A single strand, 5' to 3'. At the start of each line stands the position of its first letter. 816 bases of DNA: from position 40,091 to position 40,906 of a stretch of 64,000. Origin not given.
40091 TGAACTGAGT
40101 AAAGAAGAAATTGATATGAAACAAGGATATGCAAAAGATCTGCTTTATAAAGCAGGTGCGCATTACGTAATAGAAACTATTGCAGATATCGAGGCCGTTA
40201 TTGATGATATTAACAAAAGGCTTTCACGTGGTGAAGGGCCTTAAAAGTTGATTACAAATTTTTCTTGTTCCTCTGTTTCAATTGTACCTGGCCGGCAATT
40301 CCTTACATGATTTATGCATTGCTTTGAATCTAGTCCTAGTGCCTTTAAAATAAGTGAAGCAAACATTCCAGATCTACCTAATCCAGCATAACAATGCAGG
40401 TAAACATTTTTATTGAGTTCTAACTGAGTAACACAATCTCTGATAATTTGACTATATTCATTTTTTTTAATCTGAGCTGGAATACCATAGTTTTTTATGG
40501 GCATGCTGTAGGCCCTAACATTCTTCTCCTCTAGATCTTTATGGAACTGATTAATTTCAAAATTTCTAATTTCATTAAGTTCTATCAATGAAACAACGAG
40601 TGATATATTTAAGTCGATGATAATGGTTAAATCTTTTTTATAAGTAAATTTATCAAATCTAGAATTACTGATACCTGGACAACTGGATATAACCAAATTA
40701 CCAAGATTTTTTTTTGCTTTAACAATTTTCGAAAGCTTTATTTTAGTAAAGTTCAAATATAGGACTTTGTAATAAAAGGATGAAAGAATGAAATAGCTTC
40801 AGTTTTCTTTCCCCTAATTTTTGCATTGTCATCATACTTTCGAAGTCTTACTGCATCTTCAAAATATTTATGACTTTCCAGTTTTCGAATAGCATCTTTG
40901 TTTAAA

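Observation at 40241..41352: PhnZ-type HD-domain oxygenase without PhnY, translationally coupled to a KAP/CDKN3-like Cys phosphatase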

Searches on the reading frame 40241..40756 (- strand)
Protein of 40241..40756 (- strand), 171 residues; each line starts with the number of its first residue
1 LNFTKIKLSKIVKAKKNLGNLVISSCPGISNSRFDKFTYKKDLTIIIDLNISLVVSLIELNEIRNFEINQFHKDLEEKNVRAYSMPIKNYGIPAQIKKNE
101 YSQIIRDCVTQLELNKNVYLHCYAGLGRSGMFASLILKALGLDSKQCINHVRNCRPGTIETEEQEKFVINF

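Call 3: search_protein_families(library=pfam, proteins=[window:40241-40756:-], max_evalue=0.01)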
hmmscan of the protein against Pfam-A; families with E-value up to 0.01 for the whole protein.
window:40241-40756:- (171 aa): 7 families
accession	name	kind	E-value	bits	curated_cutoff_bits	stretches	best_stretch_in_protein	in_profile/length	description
PF22784.1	PTP-SAK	-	2.1e-12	47.8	27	1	40-168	21-153/153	Swiss Army Knife protein, DSP-PTPase phosphatase domain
PF00102.32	Y_phosphatase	-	1.1e-08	35.4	20.9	1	63-170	117-230/234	Protein-tyrosine phosphatase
PF22785.1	Tc-R-P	-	1.4e-08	35.6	27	1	39-136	12-101/106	Polymorphic toxin system, DSP-PTPase phosphatase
PF00782.25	DSPc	-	1.8e-07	31.5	33.5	1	48-164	16-123/133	Dual specificity phosphatase, catalytic domain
PF13350.11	Y_phosphatase3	-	7.8e-06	26.5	22.2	1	87-146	104-159/240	Tyrosine phosphatase family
PF05706.17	CDKN3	-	3e-05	24.2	20.7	1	38-139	59-157/168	Cyclin-dependent kinase inhibitor 3 (CDKN3)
PF22741.1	PTP-NADK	-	0.00092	19.1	27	1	63-134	60-126/163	DSP-PTPase phosphatase fused to NAD+ Kinase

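Call 4: search_protein_families(library=ncbifam, proteins=[window:40241-40756:-], max_evalue=0.01)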
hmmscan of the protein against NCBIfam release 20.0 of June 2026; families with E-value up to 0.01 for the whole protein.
window:40241-40756:- (171 aa): 1 family
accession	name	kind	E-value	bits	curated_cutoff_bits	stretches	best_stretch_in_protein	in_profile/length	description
NF009025.0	PRK12361.1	equivalog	5.3e-05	21.6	505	1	67-158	129-219/546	hypothetical protein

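Call 10: search_solved_structures(query=window:40241-40756:-, max_evalue=0.1, show_alignments=3)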
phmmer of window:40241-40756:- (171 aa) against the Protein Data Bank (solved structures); distinct sequences matched with E-value up to 0.1: 74 (the best 60 are shown).
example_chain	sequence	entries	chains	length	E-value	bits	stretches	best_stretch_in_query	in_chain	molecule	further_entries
9e9l_A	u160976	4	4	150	1.1e-09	41.6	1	58-166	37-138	ShufPTP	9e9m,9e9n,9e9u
5z5b_A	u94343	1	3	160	1.1e-09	41.5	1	64-166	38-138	Protein-tyrosine phosphatase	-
5z59_A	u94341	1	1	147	3.2e-09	40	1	64-166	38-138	Protein-tyrosine phosphatase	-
5z5a_A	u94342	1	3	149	3.3e-09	40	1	64-166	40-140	Protein-tyrosine phosphatase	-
2i6i_A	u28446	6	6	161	1.4e-08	38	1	75-169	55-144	Sulfolobus solfataricus protein tyrosine phosphatase | protein tyrosine phosphatase | SsoPTP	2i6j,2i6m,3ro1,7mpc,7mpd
25xa_A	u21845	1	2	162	1.9e-08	37.5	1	80-168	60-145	Dual specificity protein phosphatase family protein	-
4erc_A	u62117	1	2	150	3.2e-08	36.8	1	86-171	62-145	Dual specificity protein phosphatase 23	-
2img_A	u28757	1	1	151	3.3e-08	36.7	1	86-171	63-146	Dual specificity protein phosphatase 23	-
2dxp_A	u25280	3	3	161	3.5e-07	33.4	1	75-169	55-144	Sulfolobus solfataricus protein tyrosine phosphatase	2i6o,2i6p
2jjd_A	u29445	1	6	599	4.4e-07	33.1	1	111-168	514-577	RECEPTOR-TYPE TYROSINE-PROTEIN PHOSPHATASE EPSILON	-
8ct8_C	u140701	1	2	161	2.9e-06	30.4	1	71-163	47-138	PRL-1 phosphatase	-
4bpc_A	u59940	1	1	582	5e-06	29.6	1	115-168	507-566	RECEPTOR-TYPE TYROSINE-PROTEIN PHOSPHATASE S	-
2fh7_A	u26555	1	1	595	1.2e-05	28.4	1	115-167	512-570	Receptor-type tyrosine-protein phosphatase S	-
1lar_A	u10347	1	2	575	1.8e-05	27.8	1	116-166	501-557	PROTEIN (LAR)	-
6kr4_A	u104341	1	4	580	1.9e-05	27.8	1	116-166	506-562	Receptor-type tyrosine-protein phosphatase F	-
1fpz_A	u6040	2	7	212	0.0041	20.2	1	77-168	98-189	CYCLIN-DEPENDENT KINASE INHIBITOR 3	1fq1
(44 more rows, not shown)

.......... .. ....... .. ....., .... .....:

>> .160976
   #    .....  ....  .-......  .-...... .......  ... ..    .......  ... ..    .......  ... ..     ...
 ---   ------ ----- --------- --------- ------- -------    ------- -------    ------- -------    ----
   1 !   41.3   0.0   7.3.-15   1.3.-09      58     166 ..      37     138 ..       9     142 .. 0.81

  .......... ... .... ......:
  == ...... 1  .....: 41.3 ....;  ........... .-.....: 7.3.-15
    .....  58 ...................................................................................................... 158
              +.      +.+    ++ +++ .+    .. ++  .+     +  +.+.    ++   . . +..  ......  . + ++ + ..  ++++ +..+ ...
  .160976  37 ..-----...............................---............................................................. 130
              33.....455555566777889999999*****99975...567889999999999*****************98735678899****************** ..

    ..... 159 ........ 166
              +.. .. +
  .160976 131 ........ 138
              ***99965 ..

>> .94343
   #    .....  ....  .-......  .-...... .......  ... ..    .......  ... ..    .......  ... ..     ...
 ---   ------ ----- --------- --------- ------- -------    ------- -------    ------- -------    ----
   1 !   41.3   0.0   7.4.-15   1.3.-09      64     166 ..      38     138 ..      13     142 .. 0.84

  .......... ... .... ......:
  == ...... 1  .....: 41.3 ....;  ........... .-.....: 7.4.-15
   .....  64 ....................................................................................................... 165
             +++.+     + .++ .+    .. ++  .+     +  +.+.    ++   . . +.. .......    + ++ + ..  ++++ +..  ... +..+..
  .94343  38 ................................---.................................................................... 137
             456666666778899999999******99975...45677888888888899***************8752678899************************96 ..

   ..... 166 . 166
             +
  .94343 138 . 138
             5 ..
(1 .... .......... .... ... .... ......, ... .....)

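Call 18: find_homologous_proteins(query=window:40241-40756:-, max_evalue=0.001)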
Query window:40241-40756:- (171 aa): 4 proteins with E <= 0.001 among 76 candidates.
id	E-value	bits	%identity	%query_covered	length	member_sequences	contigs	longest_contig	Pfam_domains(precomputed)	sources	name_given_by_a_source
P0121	3.1e-103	360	97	100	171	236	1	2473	PF22784.2,PF22785.2,PF00102.33,PF00782.26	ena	-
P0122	1.5e-93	329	99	88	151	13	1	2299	PF13350.12,PF22784.2,PF22785.2,PF00102.33,PF00782.26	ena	-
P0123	2.7e-69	250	98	67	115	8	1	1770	PF13350.12,PF22784.2,PF22785.2,PF00102.33,PF00782.26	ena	-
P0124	8.9e-54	200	99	57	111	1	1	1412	-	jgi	jgi:hypothetical protein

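Call 24: search_protein_representatives(protein=window:40241-40756:-)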
Query: 171 residues. Proteins with E-value up to 0.001 (for the whole library): 3169; up to 1e-10: 293; up to 1e-30: 2. The best 150 are listed.
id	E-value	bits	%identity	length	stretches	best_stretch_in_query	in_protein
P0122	4.9e-94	328.7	99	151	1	21-171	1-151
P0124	2.8e-54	199.5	97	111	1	1-100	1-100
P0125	5.3e-28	114.1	30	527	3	47-171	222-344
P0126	1.6e-24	102.8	38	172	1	2-171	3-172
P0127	5.4e-24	101.1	29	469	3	28-171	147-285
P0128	5.9e-24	101.0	38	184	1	3-171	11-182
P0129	4.9e-22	94.7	33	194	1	16-171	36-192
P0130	4.7e-21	91.5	35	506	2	80-170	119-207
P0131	1.3e-20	90.1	33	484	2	17-171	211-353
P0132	2.2e-20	89.4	30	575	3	43-170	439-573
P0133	8.5e-20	87.4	33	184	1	19-168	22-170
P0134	1.9e-18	83.1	36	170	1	21-171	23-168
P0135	2.1e-18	82.9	33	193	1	15-171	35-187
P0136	2.2e-18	82.8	34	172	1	2-171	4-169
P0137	3.4e-18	82.3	34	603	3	85-171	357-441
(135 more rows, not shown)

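Call 27: find_encoding_contigs(protein=P0126, flank=8000, max_places=4)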
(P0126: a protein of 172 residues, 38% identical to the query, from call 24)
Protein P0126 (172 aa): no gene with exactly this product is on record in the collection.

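Call 28: find_encoding_contigs(protein=P0128, flank=8000, max_places=4)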
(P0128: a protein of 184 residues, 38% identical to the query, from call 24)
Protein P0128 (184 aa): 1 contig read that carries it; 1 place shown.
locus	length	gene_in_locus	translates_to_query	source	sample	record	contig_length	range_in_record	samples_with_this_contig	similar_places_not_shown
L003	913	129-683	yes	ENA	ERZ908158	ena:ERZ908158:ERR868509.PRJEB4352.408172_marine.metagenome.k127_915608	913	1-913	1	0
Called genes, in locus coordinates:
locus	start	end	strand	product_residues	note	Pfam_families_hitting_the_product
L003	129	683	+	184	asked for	PF05706:CDKN3 (weak), PF00782:DSPc, PF00102:Y_phosphatase (weak), PF22785:Tc-R-P, PF22784:PTP-SAK, PF13350:Y_phosphatase3 (faint)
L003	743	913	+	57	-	?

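Call 32: find_related_loci(query=A2, collection=genome_contigs, flank=6000)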
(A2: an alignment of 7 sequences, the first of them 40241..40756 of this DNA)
Query A2 (171 aa) in genome_contigs; peptide patterns used: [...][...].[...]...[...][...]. (x = any residue, [..] = any of these).
203 stretches matched a pattern; 172 encode a relative of the query (tblastn E <= 1e-3); the best 80 are kept; 80 distinct loci.
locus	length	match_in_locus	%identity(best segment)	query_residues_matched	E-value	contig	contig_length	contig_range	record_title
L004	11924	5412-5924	99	1-171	2e-112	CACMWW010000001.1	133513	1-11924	MAG: uncultured Pelagibacteraceae bacterium isolate AG-919-N17 genome assembly, contig: AG-919-N17_NODE_1, whole genome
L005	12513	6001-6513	99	1-171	2e-112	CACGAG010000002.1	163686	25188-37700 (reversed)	uncultured Pelagibacteraceae bacterium isolate AG-909-G09 genome assembly, contig: AG-909-G09_NODE_2, whole genome shotg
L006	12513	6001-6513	99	1-171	2e-112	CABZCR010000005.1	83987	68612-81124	MAG: uncultured Pelagibacteraceae bacterium isolate AG-895-J17 genome assembly, contig: AG-895-J17_NODE_5, whole genome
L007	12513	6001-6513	99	1-171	2e-112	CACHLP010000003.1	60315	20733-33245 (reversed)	uncultured Pelagibacteraceae bacterium isolate AG-430-F17 genome assembly, contig: AG-430-F17_NODE_3, whole genome shotg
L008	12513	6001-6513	99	1-171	2e-112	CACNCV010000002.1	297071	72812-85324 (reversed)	MAG: uncultured Pelagibacteraceae bacterium isolate AG-892-M06 genome assembly, contig: AG-892-M06_NODE_2, whole genome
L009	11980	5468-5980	99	1-171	3e-112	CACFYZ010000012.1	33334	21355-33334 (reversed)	uncultured Pelagibacteraceae bacterium isolate AG-909-F08 genome assembly, contig: AG-909-F08_NODE_12, whole genome shot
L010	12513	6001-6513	99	1-171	4e-112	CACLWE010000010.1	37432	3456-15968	uncultured Pelagibacteraceae bacterium isolate AG-917-N15 genome assembly, contig: AG-917-N15_NODE_10, whole genome shot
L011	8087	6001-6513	99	1-171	4e-112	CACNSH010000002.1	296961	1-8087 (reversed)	MAG: uncultured Pelagibacteraceae bacterium isolate AG-893-M03 genome assembly, contig: AG-893-M03_NODE_2, whole genome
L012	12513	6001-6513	98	1-171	8e-112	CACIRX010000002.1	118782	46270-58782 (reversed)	uncultured Pelagibacteraceae bacterium isolate AG-914-B16 genome assembly, contig: AG-914-B16_NODE_2, whole genome shotg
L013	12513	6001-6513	99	1-171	1e-111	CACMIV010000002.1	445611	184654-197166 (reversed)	MAG: uncultured Pelagibacteraceae bacterium isolate AG-891-J04 genome assembly, contig: AG-891-J04_NODE_2, whole genome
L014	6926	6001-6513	99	1-171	1e-111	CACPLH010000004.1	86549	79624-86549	MAG: uncultured Pelagibacteraceae bacterium isolate AG-914-G18 genome assembly, contig: AG-914-G18_NODE_4, whole genome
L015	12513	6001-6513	99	1-171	1e-111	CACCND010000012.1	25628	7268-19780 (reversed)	uncultured Pelagibacteraceae bacterium isolate AG-901-G03 genome assembly, contig: AG-901-G03_NODE_12, whole genome shot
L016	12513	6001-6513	98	1-171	3e-111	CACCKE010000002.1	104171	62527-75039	uncultured Pelagibacteraceae bacterium isolate AG-901-D21 genome assembly, contig: AG-901-D21_NODE_2, whole genome shotg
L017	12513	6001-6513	98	1-171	1e-110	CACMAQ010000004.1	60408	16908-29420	MAG: uncultured Pelagibacteraceae bacterium isolate AG-918-D16 genome assembly, contig: AG-918-D16_NODE_4, whole genome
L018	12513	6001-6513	98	1-171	2e-110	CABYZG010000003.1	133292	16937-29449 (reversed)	MAG: uncultured Pelagibacteraceae bacterium isolate AG-895-F07 genome assembly, contig: AG-895-F07_NODE_3, whole genome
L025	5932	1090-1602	34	1-171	4e-32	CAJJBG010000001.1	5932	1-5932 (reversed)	MAG: Pelagibacteraceae bacterium AG-422-B15 isolate FRAM18_bin072 genome assembly, contig: FRAM17_bin072-1, whole genome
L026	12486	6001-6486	34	1-171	1e-28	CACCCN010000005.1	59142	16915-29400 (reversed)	uncultured Pelagibacteraceae bacterium isolate AG-900-M14 genome assembly, contig: AG-900-M14_NODE_5, whole genome shotg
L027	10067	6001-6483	36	8-168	2e-28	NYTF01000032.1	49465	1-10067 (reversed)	MAG: Rhodobacteraceae bacterium isolate CPC74 4619, whole genome shotgun sequence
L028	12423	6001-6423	36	23-168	4e-27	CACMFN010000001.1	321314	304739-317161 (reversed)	MAG: uncultured SAR116 cluster alpha proteobacterium isolate AG-891-F06 genome assembly, contig: AG-891-F06_NODE_1, whol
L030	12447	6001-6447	37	19-170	2e-24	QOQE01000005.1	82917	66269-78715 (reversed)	MAG: Alphaproteobacteria bacterium isolate MED-G56 Rhodobacteraceae-MED-G56-C5, whole genome shotgun sequence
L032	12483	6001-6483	40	6-171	4e-24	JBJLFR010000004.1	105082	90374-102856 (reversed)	MAG: Paracoccaceae bacterium isolate LRMED-261 Rhodobacteraceae-LRMED-261-C4, whole genome shotgun sequence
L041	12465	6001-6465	34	19-171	1e-22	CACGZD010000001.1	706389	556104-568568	uncultured Alphaproteobacteria bacterium isolate AG-426-I04 genome assembly, contig: AG-426-I04_NODE_1, whole genome sho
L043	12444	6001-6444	34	23-171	7e-22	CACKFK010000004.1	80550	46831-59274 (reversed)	MAG: uncultured Alphaproteobacteria bacterium isolate AG-453-K15 genome assembly, contig: AG-453-K15_NODE_4, whole genom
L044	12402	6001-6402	37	38-171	1e-21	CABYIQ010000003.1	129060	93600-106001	MAG: uncultured SAR116 cluster alpha proteobacterium isolate AG-894-E05 genome assembly, contig: AG-894-E05_NODE_3, whol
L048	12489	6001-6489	31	12-171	2e-20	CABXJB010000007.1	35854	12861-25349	MAG: uncultured Alphaproteobacteria bacterium isolate AG-319-E03 genome assembly, contig: AG-319-E03_NODE_7, whole genom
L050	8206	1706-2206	30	8-170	6e-20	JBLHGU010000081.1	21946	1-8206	MAG: Parasphingorhabdus sp. isolate 3300054976_34 Ga0535667_0003060, whole genome shotgun sequence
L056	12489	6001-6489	29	2-168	4e-19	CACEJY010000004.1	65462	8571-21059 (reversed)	uncultured SAR116 cluster alpha proteobacterium isolate AG-390-P06 genome assembly, contig: AG-390-P06_NODE_4, whole gen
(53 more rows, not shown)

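Call 36: search_protein_families(library=pfam, proteins=[L041:2712-3524:-, L041:3552-4181:-, L041:4193-5293:-, L041:5353-5952:+, L041:5956-6480:+, L041:6477-7529:-, L041:7537-8199:-, L048:1068-1943:-, L048:1965-3071:-, L048:4253-5956:+], max_evalue=0.0001)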
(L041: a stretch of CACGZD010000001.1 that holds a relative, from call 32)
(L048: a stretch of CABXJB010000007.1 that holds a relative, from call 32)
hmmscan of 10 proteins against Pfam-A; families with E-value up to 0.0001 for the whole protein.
L041:2712-3524:- (270 aa): 1 family
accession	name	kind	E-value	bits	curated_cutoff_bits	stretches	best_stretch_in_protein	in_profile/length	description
PF00149.33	Metallophos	-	1.2e-13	52.4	21.5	1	1-199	1-190/191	Calcineurin-like phosphoesterase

L041:3552-4181:- (209 aa): 1 family
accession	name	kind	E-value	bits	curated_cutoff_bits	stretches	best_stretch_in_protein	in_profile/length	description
PF04115.18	Ureidogly_lyase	-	7.4e-10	39.2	23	1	112-181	70-139/162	Ureidoglycolate lyase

L041:4193-5293:- (366 aa): 2 families
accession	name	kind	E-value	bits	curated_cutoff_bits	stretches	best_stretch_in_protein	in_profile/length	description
PF00266.25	Aminotran_5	-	3.5e-21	76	21.5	1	28-300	37-315/371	Aminotransferase class-V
PF00155.27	Aminotran_1_2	-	1.9e-08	34.4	19.7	1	37-354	45-361/361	Aminotransferase class I and II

L041:5353-5952:+ (199 aa): 1 family
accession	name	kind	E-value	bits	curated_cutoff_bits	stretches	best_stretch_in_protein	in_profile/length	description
PF01966.28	HD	-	1.3e-07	32.3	22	1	43-117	3-90/116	HD domain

L041:5956-6480:+ (174 aa): 5 families
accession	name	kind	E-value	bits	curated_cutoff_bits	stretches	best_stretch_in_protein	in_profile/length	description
PF22784.1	PTP-SAK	-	4.6e-15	56.4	27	1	78-167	54-153/153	Swiss Army Knife protein, DSP-PTPase phosphatase domain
PF22785.1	Tc-R-P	-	2.5e-08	34.8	27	1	45-139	20-104/106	Polymorphic toxin system, DSP-PTPase phosphatase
PF00782.25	DSPc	-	4.6e-07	30.1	33.5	1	54-162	12-122/133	Dual specificity phosphatase, catalytic domain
PF00102.32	Y_phosphatase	-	1.5e-05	25.2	20.9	1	100-168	155-229/234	Protein-tyrosine phosphatase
PF13350.11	Y_phosphatase3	-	7e-05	23.3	22.2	1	110-146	124-160/240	Tyrosine phosphatase family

L041:6477-7529:- (350 aa): 1 family
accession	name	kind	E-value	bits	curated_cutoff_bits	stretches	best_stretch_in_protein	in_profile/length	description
PF01384.25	PHO4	-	1.1e-57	196.1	33.7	2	20-270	2-301/350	Phosphate transporter family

L041:7537-8199:- (220 aa): 1 family
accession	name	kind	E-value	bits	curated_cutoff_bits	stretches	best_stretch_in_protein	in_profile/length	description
PF01865.21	PhoU_div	-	1.4e-22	80.5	24.4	1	21-216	11-213/214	Protein of unknown function DUF47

L048:1068-1943:- (291 aa): 1 family
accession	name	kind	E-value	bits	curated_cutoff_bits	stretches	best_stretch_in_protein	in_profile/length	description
PF00892.27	EamA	-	7.8e-19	68.7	28.2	2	18-143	4-134/135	EamA-like transporter family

L048:1965-3071:- (368 aa): 4 families
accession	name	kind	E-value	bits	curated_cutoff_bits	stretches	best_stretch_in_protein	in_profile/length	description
PF13416.11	SBP_bac_8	-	8.1e-22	78.7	27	1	67-301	2-245/279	Bacterial extracellular solute-binding protein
PF01547.30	SBP_bac_1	-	7.2e-18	66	26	1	63-303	9-304/307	Bacterial extracellular solute-binding protein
PF13343.11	SBP_bac_6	-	2e-17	64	24.6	1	115-342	22-241/245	Bacterial extracellular solute-binding protein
PF13531.11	SBP_bac_11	-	1.4e-08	35.3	25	1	53-298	1-211/227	Bacterial extracellular solute-binding protein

L048:4253-5956:+ (567 aa): 1 family
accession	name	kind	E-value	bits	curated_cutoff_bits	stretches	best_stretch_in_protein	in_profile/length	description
PF00528.27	BPD_transp_1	-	9.8e-18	65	26.4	2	107-274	18-179/184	Binding-protein-dependent transport system inner membrane component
